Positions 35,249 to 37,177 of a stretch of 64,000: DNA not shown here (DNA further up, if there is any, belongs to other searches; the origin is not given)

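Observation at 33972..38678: AT-richer tailoring island beside the assembly line: tandemly duplicated B12-radical-SAM enzymes (HpnP-like) plus a TylF-like O-methyltransferase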

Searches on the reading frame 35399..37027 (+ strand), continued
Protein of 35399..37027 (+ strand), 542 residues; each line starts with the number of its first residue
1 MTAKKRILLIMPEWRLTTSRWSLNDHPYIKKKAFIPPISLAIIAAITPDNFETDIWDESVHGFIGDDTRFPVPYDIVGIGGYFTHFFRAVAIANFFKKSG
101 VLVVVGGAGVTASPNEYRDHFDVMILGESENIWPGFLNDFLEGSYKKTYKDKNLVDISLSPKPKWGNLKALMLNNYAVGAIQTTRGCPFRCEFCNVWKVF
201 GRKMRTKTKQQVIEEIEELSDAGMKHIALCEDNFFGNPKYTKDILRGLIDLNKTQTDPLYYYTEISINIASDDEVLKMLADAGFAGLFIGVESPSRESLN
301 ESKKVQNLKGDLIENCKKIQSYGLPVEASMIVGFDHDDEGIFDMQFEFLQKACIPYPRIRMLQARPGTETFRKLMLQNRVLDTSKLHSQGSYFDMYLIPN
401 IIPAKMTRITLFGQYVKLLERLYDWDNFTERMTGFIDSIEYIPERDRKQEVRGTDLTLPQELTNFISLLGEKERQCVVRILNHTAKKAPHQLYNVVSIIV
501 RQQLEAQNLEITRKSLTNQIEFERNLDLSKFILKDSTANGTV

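Call 61: search_protein_families(library=pfam, proteins=[L020:3025-4707:+, L020:4756-7611:+, L020:7613-9244:+, L020:9998-11620:+, L020:11617-13248:+, L020:13307-14728:+, L020:15137-16660:+, L020:17362-18540:+, L020:18537-19910:+], max_evalue=0.00001)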
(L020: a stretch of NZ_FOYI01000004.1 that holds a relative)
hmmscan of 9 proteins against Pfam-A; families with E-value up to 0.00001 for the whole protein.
L020:3025-4707:+ (560 aa): 0 families

L020:4756-7611:+ (951 aa): 2 families
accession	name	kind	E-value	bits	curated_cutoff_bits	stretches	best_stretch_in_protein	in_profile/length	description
PF00082.27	Peptidase_S8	-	4.8e-11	42.9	21.8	0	449-529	6-88/288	Subtilase family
PF01569.27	PAP2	-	5.5e-06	26.6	27.2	0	279-380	14-124/130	PAP2 superfamily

L020:7613-9244:+ (543 aa): 0 families

L020:9998-11620:+ (540 aa): 2 families
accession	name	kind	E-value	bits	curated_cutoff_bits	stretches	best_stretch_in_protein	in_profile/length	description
PF04055.27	Radical_SAM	-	1.2e-20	74.7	29.5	1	178-344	2-165/166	Radical SAM superfamily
PF02310.24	B12-binding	-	1e-08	35.5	32.1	1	33-132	12-119/121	B12 binding domain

L020:11617-13248:+ (543 aa): 2 families
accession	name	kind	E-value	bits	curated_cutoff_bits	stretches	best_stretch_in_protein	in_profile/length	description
PF04055.27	Radical_SAM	-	1.8e-20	74.2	29.5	1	178-337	1-157/166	Radical SAM superfamily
PF02310.24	B12-binding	-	1.1e-10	41.8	32.1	1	33-133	12-120/121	B12 binding domain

L020:13307-14728:+ (473 aa): 2 families
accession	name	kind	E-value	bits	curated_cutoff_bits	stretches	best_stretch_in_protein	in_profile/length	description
PF04055.27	Radical_SAM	-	2.7e-11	44.3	29.5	1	158-312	3-137/166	Radical SAM superfamily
PF13186.11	SPASM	-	1.6e-07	31.9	21.5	1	37-110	1-66/67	Iron-sulfur cluster-binding domain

L020:15137-16660:+ (507 aa): 1 family
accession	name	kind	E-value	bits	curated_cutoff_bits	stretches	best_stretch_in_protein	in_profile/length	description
PF03559.20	Hexose_dehydrat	-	3.5e-119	396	25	2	29-230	3-203/203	NDP-hexose 2,3-dehydratase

L020:17362-18540:+ (392 aa): 0 families

L020:18537-19910:+ (457 aa): 1 family
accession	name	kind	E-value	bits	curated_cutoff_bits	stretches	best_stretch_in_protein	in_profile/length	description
PF04055.27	Radical_SAM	-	9.3e-10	39.4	29.5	1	129-279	3-136/166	Radical SAM superfamily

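Call 64: find_homologous_proteins(query=A2, max_evalue=0.01)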
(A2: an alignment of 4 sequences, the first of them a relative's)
Query A2 (4 sequences) (71 aa, profile of the alignment): 11 proteins with E <= 0.01 among 455 candidates.
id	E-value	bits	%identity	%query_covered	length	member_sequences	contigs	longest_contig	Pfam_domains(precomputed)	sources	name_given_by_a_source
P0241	4.3e-30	122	100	100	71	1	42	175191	-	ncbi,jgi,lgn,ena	jgi:hypothetical protein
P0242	8.2e-29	118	56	96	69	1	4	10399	-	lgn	-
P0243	8.4e-20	89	30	41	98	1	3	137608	-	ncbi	-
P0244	3.5e-16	77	41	96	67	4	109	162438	-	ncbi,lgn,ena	-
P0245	1.9e-8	52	41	96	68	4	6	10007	-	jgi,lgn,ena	jgi:hypothetical protein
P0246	3.1e-8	52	-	-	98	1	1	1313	-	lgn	-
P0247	6.5e-8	51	33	13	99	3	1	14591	-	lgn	-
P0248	9.8e-8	50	31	34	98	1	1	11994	-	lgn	-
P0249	2.3e-7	49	37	94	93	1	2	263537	-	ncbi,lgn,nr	ncbi:MAG: hypothetical protein NTX61_08965 [Bacteroidetes bacterium]|nr:hypothetical protein [Bacter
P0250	2.2e-4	39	57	10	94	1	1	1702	-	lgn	-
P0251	7.6e-3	34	-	-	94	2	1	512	-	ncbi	-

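Call 65: find_encoding_contigs(protein=P0244, flank=10000, max_places=3)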
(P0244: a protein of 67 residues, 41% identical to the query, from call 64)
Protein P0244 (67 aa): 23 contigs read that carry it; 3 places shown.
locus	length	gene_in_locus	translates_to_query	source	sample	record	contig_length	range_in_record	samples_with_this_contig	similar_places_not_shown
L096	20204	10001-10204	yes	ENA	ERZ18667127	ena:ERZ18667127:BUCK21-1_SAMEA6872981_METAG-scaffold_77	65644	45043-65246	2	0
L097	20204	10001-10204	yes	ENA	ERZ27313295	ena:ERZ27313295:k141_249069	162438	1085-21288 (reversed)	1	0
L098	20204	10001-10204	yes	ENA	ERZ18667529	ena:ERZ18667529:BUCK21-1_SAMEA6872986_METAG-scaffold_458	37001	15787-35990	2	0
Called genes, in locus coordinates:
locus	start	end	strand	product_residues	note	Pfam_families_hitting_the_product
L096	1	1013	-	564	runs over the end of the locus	PF01597:GCV_H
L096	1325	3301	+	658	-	PF28559:TPR_SusR (faint), PF13432:TPR_16 (faint), PF07719:TPR_2 (faint), PF13424:TPR_12, PF13176:TPR_7 (faint), PF13181:TPR_8 (faint), PF00196:GerE (weak)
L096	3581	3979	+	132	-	PF00072:Response_reg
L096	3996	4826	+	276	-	-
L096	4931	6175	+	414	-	PF00561:Abhydrolase_1 (faint), PF02089:Palm_thioest (faint), PF07819:PGAP1 (weak)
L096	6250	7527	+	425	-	PF12894:ANAPC4_WD40 (faint), PF23414:Beta-prop_EML_2 (faint), PF17164:DUF5122, PF09987:DUF2226 (faint), PF17164:DUF5122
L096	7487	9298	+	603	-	PF07969:Amidohydro_3, PF01979:Amidohydro_1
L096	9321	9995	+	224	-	-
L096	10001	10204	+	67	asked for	-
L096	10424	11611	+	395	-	PF25973:BSH_CzcB, PF25917:BSH_RND (weak), PF25919:BSH_CusB (weak)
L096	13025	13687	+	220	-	PF00005:ABC_tran, PF02463:SMC_N (faint)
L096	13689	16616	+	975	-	PF00664:ABC_membrane, PF00005:ABC_tran, PF02463:SMC_N (weak)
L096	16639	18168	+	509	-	-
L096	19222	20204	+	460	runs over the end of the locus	?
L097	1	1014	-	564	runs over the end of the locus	PF01597:GCV_H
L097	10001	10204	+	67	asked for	-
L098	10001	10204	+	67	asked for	-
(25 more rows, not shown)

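Call 66: find_encoding_contigs(protein=P0249, flank=10000, max_places=2)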
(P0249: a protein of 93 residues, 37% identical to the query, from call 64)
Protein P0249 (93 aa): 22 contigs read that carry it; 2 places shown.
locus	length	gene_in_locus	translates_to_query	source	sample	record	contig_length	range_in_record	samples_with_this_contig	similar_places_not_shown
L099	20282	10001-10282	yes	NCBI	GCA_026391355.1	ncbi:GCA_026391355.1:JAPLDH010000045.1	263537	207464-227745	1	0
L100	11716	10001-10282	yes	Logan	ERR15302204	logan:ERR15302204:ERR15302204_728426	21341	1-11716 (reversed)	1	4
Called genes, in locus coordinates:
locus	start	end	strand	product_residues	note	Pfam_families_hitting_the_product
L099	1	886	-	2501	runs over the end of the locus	PF13229:Beta_helix, PF13385:Laminin_G_3, PF15780:ASH (faint), PF22544:HYDIN_VesB_CFA65-like_Ig (weak), PF13385:Laminin_G_3, PF13229:Beta_helix (weak)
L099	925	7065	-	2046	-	PF13385:Laminin_G_3, PF02210:Laminin_G_2 (faint), PF13385:Laminin_G_3, PF18962:Por_Secre_tail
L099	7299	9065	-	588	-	PF00515:TPR_1 (faint), PF07719:TPR_2 (faint), PF13181:TPR_8 (faint), PF24885:TPR_NPHP3 (faint), PF13424:TPR_12 (weak), PF12833:HTH_18, PF00165:HTH_AraC (weak)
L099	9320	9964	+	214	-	-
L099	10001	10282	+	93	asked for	-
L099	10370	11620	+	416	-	PF25973:BSH_CzcB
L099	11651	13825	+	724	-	PF03412:Peptidase_C39, PF00664:ABC_membrane, PF00005:ABC_tran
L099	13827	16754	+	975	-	PF00664:ABC_membrane, PF00005:ABC_tran, PF02463:SMC_N (weak)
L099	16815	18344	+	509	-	-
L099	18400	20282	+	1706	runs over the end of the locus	PF00501:AMP-binding, PF13193:AMP-binding_C (weak), PF00550:PP-binding, PF00668:Condensation, PF00501:AMP-binding, PF13193:AMP-binding_C, PF00550:PP-binding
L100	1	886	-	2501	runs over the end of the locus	PF13229:Beta_helix, PF13385:Laminin_G_3, PF15780:ASH (faint), PF22544:HYDIN_VesB_CFA65-like_Ig (weak), PF13385:Laminin_G_3, PF13229:Beta_helix (weak)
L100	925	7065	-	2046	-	PF13385:Laminin_G_3, PF02210:Laminin_G_2 (faint), PF13385:Laminin_G_3, PF18962:Por_Secre_tail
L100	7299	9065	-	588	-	PF00515:TPR_1 (faint), PF07719:TPR_2 (faint), PF13181:TPR_8 (faint), PF24885:TPR_NPHP3 (faint), PF13424:TPR_12 (weak), PF12833:HTH_18, PF00165:HTH_AraC (weak)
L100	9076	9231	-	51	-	-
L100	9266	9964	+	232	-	-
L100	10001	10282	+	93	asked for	-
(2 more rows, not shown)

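Call 76: search_protein_representatives(alignment_id=A1)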
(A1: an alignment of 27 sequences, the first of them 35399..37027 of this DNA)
Query: 27 sequences, 545 profile positions. Proteins with E-value up to 0.001 (for the whole library): 49018; up to 1e-10: 23347; up to 1e-30: 2733. The best 150 are listed.
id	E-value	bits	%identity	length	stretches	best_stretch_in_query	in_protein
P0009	4.4e-246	834.1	-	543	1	3-535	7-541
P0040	1.4e-235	799.5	-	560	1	2-537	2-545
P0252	1.7e-206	703.5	-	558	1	4-535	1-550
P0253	2.8e-201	686.3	-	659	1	4-530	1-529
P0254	3.0e-195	666.3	-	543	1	5-528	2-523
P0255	4.3e-190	649.3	-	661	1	4-523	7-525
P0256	8.5e-189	645.0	-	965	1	3-531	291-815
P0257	4.6e-188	642.6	-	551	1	3-527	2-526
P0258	3.4e-186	636.5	-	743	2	5-500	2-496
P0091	3.3e-185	633.2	-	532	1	5-529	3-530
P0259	7.4e-184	628.8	-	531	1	35-537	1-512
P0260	1.0e-182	625.0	-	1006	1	4-520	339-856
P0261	1.4e-182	624.5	-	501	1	28-523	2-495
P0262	1.6e-181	621.0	-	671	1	5-520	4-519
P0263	3.3e-177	606.8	-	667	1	4-534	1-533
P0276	2.7e-158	544.4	-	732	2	4-508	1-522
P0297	1.0e-134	466.5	-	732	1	33-503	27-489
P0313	1.9e-123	429.3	-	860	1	5-521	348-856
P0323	6.8e-119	414.3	-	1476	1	6-447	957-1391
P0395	2.0e-91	323.7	-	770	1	32-493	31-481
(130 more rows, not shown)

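Call 77: search_protein_families(library=pfam, proteins=[P0256, P0260, P0313, P0323, P0258, P0276, P0297, P0395], max_evalue=0.0001)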
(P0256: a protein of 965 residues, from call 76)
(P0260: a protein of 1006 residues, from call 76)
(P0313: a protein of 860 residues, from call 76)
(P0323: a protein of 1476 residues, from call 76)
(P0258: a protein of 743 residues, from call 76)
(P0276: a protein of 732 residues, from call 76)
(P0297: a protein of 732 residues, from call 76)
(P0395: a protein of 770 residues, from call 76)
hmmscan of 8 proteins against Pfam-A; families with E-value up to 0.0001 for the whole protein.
P0256 (965 aa): 6 families
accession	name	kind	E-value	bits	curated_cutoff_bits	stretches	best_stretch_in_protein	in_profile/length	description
PF00561.26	Abhydrolase_1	-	4.2e-29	102.4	25.8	1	22-264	3-239/245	alpha/beta hydrolase fold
PF12697.13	Abhydrolase_6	-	1.1e-21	78.9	26.3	1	22-275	1-216/217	Alpha/beta hydrolase family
PF04055.27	Radical_SAM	-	1.1e-16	61.9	29.5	1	472-609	2-136/166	Radical SAM superfamily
PF02310.24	B12-binding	-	1.3e-12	48.1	32.1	1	318-427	5-120/121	B12 binding domain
PF12146.15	Hydrolase_4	-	4.4e-11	43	27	1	22-140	7-126/239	Serine aminopeptidase, S33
PF13282.11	DUF4070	-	3.8e-08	33.9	22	1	658-730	1-69/144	Domain of unknown function (DUF4070)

P0260 (1006 aa): 7 families
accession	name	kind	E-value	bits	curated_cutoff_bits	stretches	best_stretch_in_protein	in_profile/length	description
PF00561.26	Abhydrolase_1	-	5.7e-32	111.8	25.8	1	22-259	3-244/245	alpha/beta hydrolase fold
PF12697.13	Abhydrolase_6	-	8e-22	79.4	26.3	1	22-263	1-214/217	Alpha/beta hydrolase family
PF12146.15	Hydrolase_4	-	3.2e-14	53.2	27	1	22-120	7-110/239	Serine aminopeptidase, S33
PF04055.27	Radical_SAM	-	4.5e-14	53.4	29.5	1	519-675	2-155/166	Radical SAM superfamily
PF13282.11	DUF4070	-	1.9e-08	34.9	22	1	705-829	1-121/144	Domain of unknown function (DUF4070)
PF02310.24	B12-binding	-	6.8e-08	32.8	32.1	1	369-472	8-118/121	B12 binding domain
PF03096.20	Ndr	-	7.1e-06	25.4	23.3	1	67-248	79-251/283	Ndr family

P0313 (860 aa): 4 families
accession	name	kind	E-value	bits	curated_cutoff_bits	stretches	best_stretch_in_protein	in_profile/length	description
PF00487.30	FA_desaturase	-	9.8e-33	114.4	29.7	1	48-304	2-245/253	Fatty acid desaturase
PF04055.27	Radical_SAM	-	1.9e-17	64.4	29.5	1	518-679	1-159/166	Radical SAM superfamily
PF13282.11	DUF4070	-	7.3e-13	49.2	22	1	706-841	1-138/144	Domain of unknown function (DUF4070)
PF02310.24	B12-binding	-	2.8e-07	30.8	32.1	1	375-475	10-119/121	B12 binding domain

P0323 (1476 aa): 6 families
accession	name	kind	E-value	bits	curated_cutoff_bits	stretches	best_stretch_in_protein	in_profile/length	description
PF00501.34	AMP-binding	-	1.5e-45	156.1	29.9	1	15-382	4-384/384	AMP-binding enzyme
PF13469.12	Sulfotransfer_3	-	6.3e-34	118.5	27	1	614-878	1-213/216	Sulfotransferase family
PF04055.27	Radical_SAM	-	5.7e-17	62.8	29.5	1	1127-1294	2-166/166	Radical SAM superfamily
PF00685.33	Sulfotransfer_1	-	1.8e-06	28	22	1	615-878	4-182/255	Sulfotransferase domain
PF02310.24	B12-binding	-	2.9e-06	27.5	32.1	1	1016-1078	49-117/121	B12 binding domain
PF13282.11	DUF4070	-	3.7e-06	27.5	22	1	1313-1449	1-125/144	Domain of unknown function (DUF4070)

P0258 (743 aa): 3 families
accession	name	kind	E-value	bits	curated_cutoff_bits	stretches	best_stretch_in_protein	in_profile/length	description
PF04055.27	Radical_SAM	-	2.1e-17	64.3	29.5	1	174-338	2-163/166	Radical SAM superfamily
PF02310.24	B12-binding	-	2.3e-07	31.1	32.1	1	62-126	47-117/121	B12 binding domain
PF13282.11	DUF4070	-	1.4e-05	25.5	22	1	360-462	1-92/144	Domain of unknown function (DUF4070)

P0276 (732 aa): 2 families
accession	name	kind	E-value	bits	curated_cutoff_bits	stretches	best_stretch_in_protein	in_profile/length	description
PF04055.27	Radical_SAM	-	1.9e-20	74.2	29.5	1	187-347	1-157/166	Radical SAM superfamily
PF13282.11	DUF4070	-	2.5e-09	37.8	22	1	376-517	1-136/144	Domain of unknown function (DUF4070)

P0297 (732 aa): 2 families
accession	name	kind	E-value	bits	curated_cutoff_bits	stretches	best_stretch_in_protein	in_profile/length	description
PF04055.27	Radical_SAM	-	1.6e-17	64.6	29.5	1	169-335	2-165/166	Radical SAM superfamily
PF13282.11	DUF4070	-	1.4e-15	58.1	22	1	355-499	1-141/144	Domain of unknown function (DUF4070)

P0395 (770 aa): 8 families
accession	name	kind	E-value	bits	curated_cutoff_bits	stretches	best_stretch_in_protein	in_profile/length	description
PF04055.27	Radical_SAM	-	2.8e-17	63.8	29.5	1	172-340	2-166/166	Radical SAM superfamily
PF08241.18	Methyltransf_11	-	5.8e-15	56.1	21.2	1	584-682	1-95/95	Methyltransferase domain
PF13649.12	Methyltransf_25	-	8.9e-15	55.6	27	1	584-677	2-96/97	Methyltransferase domain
PF13847.12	Methyltransf_31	-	4.8e-12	46.2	27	1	583-686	7-113/145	Methyltransferase domain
PF08242.18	Methyltransf_12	-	9.8e-09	36.3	30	1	584-679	1-97/98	Methyltransferase domain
PF13282.11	DUF4070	-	8e-08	32.9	22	1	359-477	1-117/144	Domain of unknown function (DUF4070)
PF13489.12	Methyltransf_23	-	4e-07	30.3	27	1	577-706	20-135/164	Methyltransferase domain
PF02310.24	B12-binding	-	1e-05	25.8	32.1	1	40-129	18-119/121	B12 binding domain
